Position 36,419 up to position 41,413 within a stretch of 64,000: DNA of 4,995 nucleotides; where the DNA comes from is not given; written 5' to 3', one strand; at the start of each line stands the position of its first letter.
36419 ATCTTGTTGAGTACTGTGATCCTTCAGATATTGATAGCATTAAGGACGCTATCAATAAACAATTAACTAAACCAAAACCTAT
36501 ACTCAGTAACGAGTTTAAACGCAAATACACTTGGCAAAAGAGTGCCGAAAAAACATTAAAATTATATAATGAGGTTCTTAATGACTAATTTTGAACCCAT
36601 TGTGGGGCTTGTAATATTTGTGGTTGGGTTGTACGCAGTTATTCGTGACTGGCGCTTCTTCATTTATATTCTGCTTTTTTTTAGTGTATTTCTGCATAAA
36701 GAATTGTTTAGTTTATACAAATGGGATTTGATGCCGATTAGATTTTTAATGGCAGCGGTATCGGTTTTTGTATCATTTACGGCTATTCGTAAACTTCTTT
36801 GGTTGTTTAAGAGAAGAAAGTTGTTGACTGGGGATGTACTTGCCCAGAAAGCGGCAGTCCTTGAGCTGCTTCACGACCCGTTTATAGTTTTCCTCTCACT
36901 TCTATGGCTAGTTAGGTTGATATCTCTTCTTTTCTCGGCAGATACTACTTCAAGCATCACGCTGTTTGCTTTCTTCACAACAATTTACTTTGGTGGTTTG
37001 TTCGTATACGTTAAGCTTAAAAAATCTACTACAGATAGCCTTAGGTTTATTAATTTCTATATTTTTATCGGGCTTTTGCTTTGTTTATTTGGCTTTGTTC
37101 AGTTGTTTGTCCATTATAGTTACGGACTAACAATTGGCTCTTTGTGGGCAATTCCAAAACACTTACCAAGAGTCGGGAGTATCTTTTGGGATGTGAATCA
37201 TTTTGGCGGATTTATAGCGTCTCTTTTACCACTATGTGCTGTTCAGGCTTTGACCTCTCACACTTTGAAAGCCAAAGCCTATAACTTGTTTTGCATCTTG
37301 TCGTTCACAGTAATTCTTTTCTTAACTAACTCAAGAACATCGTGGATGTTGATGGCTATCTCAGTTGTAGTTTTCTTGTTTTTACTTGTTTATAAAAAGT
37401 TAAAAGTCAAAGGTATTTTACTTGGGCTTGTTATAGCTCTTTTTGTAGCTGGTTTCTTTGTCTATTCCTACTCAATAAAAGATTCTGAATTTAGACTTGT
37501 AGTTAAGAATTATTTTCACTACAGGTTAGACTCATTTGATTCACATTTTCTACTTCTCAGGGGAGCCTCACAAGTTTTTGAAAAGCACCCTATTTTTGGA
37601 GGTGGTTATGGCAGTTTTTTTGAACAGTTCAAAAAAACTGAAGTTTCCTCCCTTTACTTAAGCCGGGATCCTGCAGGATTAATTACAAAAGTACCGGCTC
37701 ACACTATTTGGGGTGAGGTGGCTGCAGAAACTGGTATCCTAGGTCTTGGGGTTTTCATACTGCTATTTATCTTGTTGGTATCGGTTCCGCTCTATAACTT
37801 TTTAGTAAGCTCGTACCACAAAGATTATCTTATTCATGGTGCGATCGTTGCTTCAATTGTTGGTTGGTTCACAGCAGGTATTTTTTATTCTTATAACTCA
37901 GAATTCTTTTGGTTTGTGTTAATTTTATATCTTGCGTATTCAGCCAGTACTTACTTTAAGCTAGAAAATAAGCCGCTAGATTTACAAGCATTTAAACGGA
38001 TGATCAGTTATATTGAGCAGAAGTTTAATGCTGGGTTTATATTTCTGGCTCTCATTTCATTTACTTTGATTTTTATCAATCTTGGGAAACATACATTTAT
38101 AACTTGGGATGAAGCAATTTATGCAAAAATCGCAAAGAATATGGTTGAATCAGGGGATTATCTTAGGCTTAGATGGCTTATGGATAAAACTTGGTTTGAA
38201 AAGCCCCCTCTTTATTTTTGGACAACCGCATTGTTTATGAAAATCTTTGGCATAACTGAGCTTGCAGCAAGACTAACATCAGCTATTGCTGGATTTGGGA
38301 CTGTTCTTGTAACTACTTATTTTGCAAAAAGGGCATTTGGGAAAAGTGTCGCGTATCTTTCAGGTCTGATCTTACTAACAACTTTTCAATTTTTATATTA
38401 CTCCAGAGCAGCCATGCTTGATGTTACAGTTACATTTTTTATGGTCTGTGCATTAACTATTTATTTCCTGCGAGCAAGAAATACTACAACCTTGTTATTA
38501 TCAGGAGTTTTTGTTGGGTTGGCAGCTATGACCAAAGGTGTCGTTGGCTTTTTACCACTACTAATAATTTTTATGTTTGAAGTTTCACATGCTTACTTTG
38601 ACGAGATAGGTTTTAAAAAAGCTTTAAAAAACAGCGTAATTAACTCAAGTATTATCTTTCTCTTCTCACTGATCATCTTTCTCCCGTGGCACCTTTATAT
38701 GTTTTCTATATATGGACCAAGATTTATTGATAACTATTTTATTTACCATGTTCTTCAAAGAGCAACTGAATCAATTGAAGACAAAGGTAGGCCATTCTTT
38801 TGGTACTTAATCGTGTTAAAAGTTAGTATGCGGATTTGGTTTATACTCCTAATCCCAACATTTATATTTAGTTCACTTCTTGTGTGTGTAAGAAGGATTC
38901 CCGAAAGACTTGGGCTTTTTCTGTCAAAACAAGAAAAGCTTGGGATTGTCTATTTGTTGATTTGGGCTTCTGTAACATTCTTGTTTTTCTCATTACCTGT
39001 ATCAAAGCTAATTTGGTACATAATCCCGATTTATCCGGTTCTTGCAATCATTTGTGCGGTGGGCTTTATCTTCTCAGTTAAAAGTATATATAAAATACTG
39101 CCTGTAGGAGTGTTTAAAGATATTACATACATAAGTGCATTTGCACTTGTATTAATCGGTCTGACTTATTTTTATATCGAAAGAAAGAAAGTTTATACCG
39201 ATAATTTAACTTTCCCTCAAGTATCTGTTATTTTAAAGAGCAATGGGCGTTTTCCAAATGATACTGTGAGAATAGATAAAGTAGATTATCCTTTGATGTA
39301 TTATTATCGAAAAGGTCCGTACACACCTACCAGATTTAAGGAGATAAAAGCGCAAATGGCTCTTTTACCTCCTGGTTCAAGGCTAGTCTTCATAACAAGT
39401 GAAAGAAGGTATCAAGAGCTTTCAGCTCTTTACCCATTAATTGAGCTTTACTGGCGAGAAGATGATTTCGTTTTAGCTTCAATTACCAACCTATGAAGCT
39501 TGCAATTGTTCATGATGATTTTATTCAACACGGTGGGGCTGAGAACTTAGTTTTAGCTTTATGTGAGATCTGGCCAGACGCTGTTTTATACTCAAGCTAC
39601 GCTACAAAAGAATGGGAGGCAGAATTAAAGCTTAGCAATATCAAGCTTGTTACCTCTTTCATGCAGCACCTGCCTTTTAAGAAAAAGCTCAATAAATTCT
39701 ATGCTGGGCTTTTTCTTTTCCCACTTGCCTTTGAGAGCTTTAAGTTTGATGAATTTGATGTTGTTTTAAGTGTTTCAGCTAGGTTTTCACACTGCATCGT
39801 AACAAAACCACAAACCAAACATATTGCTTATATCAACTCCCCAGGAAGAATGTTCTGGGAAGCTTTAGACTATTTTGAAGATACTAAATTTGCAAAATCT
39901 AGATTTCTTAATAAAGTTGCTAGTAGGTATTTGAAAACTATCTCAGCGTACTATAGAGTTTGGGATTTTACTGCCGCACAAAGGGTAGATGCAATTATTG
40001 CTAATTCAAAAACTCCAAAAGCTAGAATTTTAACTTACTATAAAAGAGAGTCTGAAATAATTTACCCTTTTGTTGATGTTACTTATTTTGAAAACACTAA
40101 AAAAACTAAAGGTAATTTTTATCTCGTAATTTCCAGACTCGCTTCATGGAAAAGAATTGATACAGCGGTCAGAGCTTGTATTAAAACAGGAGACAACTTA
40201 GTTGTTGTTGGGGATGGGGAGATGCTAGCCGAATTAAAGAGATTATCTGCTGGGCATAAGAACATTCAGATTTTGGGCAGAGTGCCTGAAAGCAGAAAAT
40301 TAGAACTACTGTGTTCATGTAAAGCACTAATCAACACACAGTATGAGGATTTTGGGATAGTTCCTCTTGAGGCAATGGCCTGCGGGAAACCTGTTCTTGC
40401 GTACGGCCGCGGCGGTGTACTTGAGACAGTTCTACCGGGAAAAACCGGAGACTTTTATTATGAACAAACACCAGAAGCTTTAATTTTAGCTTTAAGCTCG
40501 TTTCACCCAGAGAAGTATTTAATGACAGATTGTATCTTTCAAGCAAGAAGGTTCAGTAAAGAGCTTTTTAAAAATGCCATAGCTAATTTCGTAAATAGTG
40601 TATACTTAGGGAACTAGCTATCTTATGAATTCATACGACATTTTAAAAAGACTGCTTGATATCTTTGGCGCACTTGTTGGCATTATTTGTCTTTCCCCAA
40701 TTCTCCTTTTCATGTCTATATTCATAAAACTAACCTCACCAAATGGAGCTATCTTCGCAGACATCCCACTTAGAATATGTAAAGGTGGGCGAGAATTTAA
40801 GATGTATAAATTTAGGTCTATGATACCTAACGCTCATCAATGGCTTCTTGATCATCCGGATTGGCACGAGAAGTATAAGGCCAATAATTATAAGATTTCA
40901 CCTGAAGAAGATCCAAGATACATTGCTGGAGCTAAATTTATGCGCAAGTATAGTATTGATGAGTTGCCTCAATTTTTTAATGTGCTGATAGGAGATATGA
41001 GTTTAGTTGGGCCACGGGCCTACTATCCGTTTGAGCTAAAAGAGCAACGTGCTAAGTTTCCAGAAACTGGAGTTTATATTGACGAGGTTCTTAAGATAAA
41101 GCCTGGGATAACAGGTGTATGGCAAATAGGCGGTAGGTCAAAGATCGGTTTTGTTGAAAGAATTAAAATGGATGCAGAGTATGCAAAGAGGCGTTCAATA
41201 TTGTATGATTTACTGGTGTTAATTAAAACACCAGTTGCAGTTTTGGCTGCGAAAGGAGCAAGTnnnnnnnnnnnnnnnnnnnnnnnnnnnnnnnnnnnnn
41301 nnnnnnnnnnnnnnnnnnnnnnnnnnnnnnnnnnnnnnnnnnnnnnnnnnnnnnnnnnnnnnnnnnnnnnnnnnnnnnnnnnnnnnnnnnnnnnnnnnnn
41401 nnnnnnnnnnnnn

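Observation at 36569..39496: Single 975-aa ORF fusing an O-antigen-ligase/polymerase (Wzy_C) domain to an ArnT/PMT-type GT-C glycosyltransferase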

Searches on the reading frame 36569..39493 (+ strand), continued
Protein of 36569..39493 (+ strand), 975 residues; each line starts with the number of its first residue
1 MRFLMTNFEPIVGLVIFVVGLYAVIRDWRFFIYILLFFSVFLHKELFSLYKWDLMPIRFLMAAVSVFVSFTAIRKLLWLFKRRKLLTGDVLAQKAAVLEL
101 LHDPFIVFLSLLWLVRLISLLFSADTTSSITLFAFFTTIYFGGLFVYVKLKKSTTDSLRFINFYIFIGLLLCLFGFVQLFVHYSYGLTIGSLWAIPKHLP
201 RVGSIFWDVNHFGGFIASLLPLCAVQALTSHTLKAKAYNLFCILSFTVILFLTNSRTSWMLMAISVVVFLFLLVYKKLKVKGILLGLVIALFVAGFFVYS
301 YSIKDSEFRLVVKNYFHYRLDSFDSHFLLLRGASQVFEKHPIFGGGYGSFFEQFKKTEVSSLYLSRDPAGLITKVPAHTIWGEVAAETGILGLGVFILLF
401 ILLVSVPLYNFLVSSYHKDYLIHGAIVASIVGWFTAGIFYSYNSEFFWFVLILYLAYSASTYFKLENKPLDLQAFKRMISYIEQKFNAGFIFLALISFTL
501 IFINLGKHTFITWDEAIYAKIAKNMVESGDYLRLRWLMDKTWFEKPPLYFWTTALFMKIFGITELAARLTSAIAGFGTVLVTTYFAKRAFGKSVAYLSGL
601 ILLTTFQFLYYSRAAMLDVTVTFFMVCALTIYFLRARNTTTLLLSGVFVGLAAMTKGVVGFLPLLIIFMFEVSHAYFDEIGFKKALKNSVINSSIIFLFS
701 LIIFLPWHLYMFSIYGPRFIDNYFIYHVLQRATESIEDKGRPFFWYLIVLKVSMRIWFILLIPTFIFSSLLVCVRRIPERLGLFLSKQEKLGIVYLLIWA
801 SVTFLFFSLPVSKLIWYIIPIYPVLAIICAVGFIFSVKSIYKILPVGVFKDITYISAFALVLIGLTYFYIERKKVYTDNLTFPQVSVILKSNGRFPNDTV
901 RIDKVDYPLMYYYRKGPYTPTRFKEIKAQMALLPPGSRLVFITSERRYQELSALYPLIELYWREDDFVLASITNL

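Call 35: predict_structure(alignment_id=A1)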
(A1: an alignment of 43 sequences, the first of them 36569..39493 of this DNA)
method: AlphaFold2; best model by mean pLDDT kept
length: 975 residues; sequences in the alignment: 43
mean_pLDDT: 88.0   pTM: 0.87
mean pLDDT of the five models: 88.0, 86.9, 86.5, 85.4, 85.4
residues with pLDDT >= 90: 587; 70-90: 311; 50-70: 63; < 50: 14
segments of 3 or more residues with pLDDT < 50: 1-5, 46-52
pLDDT, mean of each block of 10 residues (from residue 1): 56 92 96 94 55 75 95 87 72 84 94 94 88 92 96 96 96 92 87 75 68 92 95 96 95 86 93 90 80 80 82 65 74 90 83 89 80 67 89 94 97 94 97 82 86 98 94 91 89 91 89 89 96 91 92 96 94 98 96 92 93 93 98 90 97 94 95 79 85 95 96 93 80 64 85 91 93 84 87 96 90 74 97 87 60 74 87 79 94 95 91 93 93 91 96 94 95 89
secondary structure, 60 per line:
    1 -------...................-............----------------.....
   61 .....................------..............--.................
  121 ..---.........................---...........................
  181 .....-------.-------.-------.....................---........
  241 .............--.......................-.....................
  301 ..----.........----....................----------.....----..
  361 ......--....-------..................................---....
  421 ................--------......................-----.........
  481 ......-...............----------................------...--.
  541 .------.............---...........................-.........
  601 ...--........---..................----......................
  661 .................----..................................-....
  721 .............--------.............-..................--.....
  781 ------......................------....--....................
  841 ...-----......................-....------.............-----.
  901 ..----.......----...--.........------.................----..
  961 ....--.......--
elements in order (helices of 4 or more, strands of 3 or more residues): H8-26 H28-39 H56-81 H88-101 H104-122 H126-150 H154-185 H209-229 H233-253 H256-278 H280-302 H307-315 H320-339 H350-354 H359-366 H369-372 H380-413 H417-436 H445-466 H472-486 H488-502 H513-528 E535-537 H548-560 H564-590 H592-603 H606-613 H617-634 H639-677 H682-715 H717-733 H742-754 H756-773 H776-780 H787-808 H815-818 H821-843 H849-870 H872-875 H882-894 E900-902 H907-913 E918-920 H923-931 E938-944 H945-954 E959-964 E967-973

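Call 39: fold_search(model_id=the predicted structure, library=pdb)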
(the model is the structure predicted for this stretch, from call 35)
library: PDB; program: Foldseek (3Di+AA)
matches with E <= 10: 255; with E <= 0.001: 27
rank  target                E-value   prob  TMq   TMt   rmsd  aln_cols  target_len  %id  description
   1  5f15                  9.8e-14  1.00  0.37  0.64   7.0       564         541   20  Crystal Structure of ArnT from Cupriavidus metallidurans bound to Undecaprenyl phosphate (released 2016-02-17)
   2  5ezm                  1.7e-13  1.00  0.36  0.62   8.7       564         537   20  Crystal Structure of ArnT from Cupriavidus metallidurans in the apo state (released 2016-02-17)
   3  3wak                  2.9e-07  1.00  0.33  0.36  10.2       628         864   14  Crystal structure of the Archaeoglobus fulgidus oligosaccharyltransferase (O29867_ARCFU) in the apo form (released 2013-10-30)
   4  7e9s_A                5.4e-07  1.00  0.32  0.36   9.0       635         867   14  Archaeal oligosaccharyltransferase AglB from Archaeoglobus fulgidus in complex with an inhibitory peptide and a dolich (released 2021-09-08)
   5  3waj                  2.0e-06  1.00  0.30  0.35  11.2       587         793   15  Crystal structure of the Archaeoglobus fulgidus oligosaccharyltransferase (O29867_ARCFU) complex with Zn and sulfate (released 2013-10-30)
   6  7oci_F                2.7e-06  1.00  0.29  0.41  11.9       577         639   12  Cryo-EM structure of yeast Ost6p containing oligosaccharyltransferase complex (released 2022-02-16)
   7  5gmy_A                4.5e-06  1.00  0.32  0.36  10.4       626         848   14  Crystal structure of the Archaeoglobus fulgidus oligosaccharyltransferase (O29867_ARCFU) tethered with an acceptor pep (released 2017-02-01)
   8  8b6l_I                5.1e-06  1.00  0.32  0.43  11.0       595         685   12  Subtomogram average of the human Sec61-TRAP-OSTA-translocon (released 2022-12-07)
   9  8pn9_A                8.3e-06  1.00  0.33  0.47   9.1       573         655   11  Structure of human oligosaccharyltransferase OST-A complex bound to NGI-1 (released 2024-05-08)
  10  8age_A                1.1e-05  1.00  0.30  0.43  10.7       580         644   12  Structure of yeast oligosaccharylransferase complex with acceptor peptide bound (released 2022-12-07)
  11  8agb_A                1.3e-05  1.00  0.31  0.44  11.5       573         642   13  Structure of yeast oligosaccharylransferase complex with lipid-linked oligosaccharide bound (released 2022-12-07)
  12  9i5k_A                1.4e-05  1.00  0.32  0.60   8.3       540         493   14  Structure of the Chaetomium thermophilum Pmt4 homodimer (C2 symmetry) (released 2025-12-24)
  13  8agc_A                1.6e-05  1.00  0.30  0.40  10.1       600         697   11  Structure of yeast oligosaccharylransferase complex with lipid-linked oligosaccharide and non-acceptor peptide bound (released 2022-12-07)
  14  9s6s_A                1.7e-05  1.00  0.34  0.55   7.4       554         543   12  Ternary cryo-EM structure of human ALG9 with Dol25-PP-GlcNAc2Man6, Dol25-P-Man and Fab (released 2026-03-18)
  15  6s7o_A                1.8e-05  1.00  0.32  0.45   9.7       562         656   10  Cryo-EM structure of human oligosaccharyltransferase complex OST-A (released 2019-12-18)
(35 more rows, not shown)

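Call 71: list_cluster_members(proteins=[P0001, P0144, P0134, P0156, P0158, P0004])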
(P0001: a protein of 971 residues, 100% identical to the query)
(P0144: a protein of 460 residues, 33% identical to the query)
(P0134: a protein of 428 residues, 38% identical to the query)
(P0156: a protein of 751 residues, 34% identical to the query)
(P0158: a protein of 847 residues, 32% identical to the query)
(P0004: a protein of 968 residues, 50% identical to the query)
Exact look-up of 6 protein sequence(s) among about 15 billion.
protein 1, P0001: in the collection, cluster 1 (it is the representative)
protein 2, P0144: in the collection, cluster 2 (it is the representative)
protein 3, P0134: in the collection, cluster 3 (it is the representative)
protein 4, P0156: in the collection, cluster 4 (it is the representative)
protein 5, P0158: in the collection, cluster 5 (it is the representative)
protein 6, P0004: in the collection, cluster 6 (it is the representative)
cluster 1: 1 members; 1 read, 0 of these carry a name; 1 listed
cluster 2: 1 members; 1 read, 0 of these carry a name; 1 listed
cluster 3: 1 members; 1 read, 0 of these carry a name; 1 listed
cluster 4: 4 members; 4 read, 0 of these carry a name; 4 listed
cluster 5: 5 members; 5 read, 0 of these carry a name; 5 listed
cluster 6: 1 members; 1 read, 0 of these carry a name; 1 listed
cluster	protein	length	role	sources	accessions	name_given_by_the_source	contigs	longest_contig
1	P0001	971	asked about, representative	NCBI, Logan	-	-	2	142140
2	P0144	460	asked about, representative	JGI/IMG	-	-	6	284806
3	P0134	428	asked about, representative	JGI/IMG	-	-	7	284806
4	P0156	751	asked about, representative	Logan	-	-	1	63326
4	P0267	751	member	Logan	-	-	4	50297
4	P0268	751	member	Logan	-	-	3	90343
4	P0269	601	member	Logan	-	-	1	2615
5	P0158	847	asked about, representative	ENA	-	-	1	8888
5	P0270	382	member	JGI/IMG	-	-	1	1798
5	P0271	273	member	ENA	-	-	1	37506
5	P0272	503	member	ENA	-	-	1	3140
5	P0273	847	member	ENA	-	-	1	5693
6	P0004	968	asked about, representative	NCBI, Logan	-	-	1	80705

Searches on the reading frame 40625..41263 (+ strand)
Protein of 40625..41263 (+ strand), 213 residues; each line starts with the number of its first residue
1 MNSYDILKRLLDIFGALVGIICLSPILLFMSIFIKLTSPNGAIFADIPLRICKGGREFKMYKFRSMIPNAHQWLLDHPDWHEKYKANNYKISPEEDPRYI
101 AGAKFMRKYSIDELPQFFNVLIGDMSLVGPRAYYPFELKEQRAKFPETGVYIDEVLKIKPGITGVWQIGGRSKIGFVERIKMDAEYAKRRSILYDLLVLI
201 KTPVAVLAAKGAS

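Call 7: search_protein_families(library=pfam, proteins=[window:40625-41263:+], max_evalue=0.01)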
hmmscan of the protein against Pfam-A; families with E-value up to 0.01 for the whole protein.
window:40625-41263:+ (213 aa): 1 family
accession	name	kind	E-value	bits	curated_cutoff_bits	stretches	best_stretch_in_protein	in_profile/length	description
PF02397.22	Bac_transf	-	2.6e-52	177.4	27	1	8-207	1-178/179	Bacterial sugar transferase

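Call 43: search_protein_families(library=ncbifam, proteins=[window:40625-41263:+], max_evalue=0.01)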
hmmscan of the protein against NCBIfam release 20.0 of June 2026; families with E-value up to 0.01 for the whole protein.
window:40625-41263:+ (213 aa): 10 families
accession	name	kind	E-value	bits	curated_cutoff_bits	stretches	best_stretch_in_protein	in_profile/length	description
TIGR03025.1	EPS_sugtrans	subfamily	3.9e-64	217.5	295.55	1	4-212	254-444/445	exopolysaccharide biosynthesis polyprenyl glycosylphosphotransferase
TIGR03022.1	WbaP_sugtrans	subfamily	4.2e-54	184.5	403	1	5-212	256-455/456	undecaprenyl-phosphate galactose phosphotransferase WbaP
NF052601.1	undeca_RfbP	equivalog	9.4e-49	165.9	330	1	5-208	42-237/244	undecaprenyl-phosphate galactose phosphotransferase family protein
TIGR03023.1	WcaJ_sugtrans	equivalog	4.4e-46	158.1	410.75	1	5-212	260-452/453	undecaprenyl-phosphate glucose phosphotransferase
NF041877.1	EPS_EpsZ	equivalog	2.6e-41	141.8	800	1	7-213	265-459/459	exopolysaccharide biosynthesis polyisoprenyl-phosphate hexose-1-phosphate transferase EpsZ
TIGR03013.1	EpsB_2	subfamily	5.2e-37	128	393.35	1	5-212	252-442/443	TIGR03013 family XrtA/PEP-CTERM system glycosyltransferase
NF011751.0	PRK15204.1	equivalog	1.1e-33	116.6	907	1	4-212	276-475/476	undecaprenyl-phosphate galactose phosphotransferase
NF007518.0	PRK10124.1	equivalog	1.5e-26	93.1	684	1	6-202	272-453/464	undecaprenyl-phosphate glucose phosphotransferase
NF050817.1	PolSacchBiosHfsE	equivalog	1.8e-23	83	750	1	6-204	270-457/467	polysaccharide biosynthesis protein HfsE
NF045514.1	glycotran_HepC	equivalog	2.9e-19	69.2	140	1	5-132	114-211/220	heterocyst development glycosyltransferase HepC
